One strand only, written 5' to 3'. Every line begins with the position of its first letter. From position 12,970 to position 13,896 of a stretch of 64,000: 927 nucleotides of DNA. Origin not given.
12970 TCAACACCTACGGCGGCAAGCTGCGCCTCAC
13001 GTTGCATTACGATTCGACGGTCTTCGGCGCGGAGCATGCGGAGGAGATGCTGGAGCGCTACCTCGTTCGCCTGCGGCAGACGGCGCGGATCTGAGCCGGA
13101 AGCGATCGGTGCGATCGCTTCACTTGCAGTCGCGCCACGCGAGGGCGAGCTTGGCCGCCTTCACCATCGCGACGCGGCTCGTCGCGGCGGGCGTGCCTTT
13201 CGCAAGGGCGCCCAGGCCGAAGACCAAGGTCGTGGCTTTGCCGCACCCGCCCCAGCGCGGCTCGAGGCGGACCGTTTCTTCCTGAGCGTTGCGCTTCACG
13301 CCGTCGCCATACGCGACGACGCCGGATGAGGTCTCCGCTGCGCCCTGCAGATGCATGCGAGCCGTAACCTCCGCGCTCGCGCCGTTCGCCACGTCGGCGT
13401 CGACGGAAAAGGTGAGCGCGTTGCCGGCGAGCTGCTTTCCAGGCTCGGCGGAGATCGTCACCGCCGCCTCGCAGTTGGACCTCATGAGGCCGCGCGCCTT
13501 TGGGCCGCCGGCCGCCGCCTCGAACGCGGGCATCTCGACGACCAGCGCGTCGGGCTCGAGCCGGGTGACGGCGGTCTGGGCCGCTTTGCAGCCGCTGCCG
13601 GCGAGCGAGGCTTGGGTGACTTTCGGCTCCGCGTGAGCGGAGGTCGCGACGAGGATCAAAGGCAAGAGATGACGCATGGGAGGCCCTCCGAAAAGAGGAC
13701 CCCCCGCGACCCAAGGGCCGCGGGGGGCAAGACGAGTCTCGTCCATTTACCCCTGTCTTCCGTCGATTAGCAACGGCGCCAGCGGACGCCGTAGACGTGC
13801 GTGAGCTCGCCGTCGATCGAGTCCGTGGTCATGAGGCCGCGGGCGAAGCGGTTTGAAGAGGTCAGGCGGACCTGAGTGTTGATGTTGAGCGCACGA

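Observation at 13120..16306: Array of four paralogous secreted ~200-aa proteins in two inverted pairs, with a recent B/D duplication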

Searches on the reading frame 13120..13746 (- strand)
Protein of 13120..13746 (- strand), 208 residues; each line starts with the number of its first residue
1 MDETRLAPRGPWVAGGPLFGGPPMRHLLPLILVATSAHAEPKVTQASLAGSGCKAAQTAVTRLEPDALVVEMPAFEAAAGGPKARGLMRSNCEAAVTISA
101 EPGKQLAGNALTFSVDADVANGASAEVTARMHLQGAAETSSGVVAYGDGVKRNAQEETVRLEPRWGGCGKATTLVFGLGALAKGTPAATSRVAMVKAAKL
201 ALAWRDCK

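Call 3: search_protein_families(library=pfam, proteins=[window:13120-13746:-], max_evalue=0.01)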
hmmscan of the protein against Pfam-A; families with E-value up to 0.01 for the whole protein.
window:13120-13746:- (208 aa): 1 family
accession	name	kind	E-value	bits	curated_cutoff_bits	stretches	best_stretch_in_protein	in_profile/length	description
PF14273.11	DUF4360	-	1.3e-13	51.6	27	1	41-207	3-178/178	Domain of unknown function (DUF4360)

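Call 59: search_protein_representatives(protein=window:13120-13677:-)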
Query: 185 residues. Proteins with E-value up to 0.001 (for the whole library): 48; up to 1e-10: 12; up to 1e-30: 2. The best 48 are listed.
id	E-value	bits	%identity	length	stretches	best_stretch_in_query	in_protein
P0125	1.8e-111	386.2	100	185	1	1-185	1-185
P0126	9.5e-38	146.4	33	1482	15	71-129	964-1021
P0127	6.6e-21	91.6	38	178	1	19-185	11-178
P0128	2.0e-17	80.3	42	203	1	12-184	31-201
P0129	1.7e-16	77.3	36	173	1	7-184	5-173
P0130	2.1e-16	76.9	36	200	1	12-185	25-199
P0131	2.5e-14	70.2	28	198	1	13-185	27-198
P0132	1.2e-13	67.9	35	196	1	10-185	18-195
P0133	2.9e-12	63.4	34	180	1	7-185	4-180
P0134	9.7e-12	61.7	39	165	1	20-185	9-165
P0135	1.8e-11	60.9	29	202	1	17-185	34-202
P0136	2.9e-11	60.2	39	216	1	17-184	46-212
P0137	1.8e-09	54.4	33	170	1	7-185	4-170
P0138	2.0e-09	54.3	27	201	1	13-185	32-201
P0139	2.6e-09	53.8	30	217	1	10-184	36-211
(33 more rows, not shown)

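Call 61: search_protein_families(library=ncbifam, proteins=[window:13120-13677:-], max_evalue=0.01)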
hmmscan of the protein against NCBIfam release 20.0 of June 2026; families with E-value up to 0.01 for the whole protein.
window:13120-13677:- (185 aa): 0 families

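Call 80: search_protein_families(library=padloc, proteins=[window:13120-13677:-], max_evalue=0.001)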
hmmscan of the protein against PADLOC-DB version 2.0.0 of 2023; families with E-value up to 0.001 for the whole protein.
window:13120-13677:- (185 aa): 0 families

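Call 81: search_protein_families(library=phrogs, proteins=[window:13120-13677:-], max_evalue=0.001)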
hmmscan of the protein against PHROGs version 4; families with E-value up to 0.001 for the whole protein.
window:13120-13677:- (185 aa): 0 families
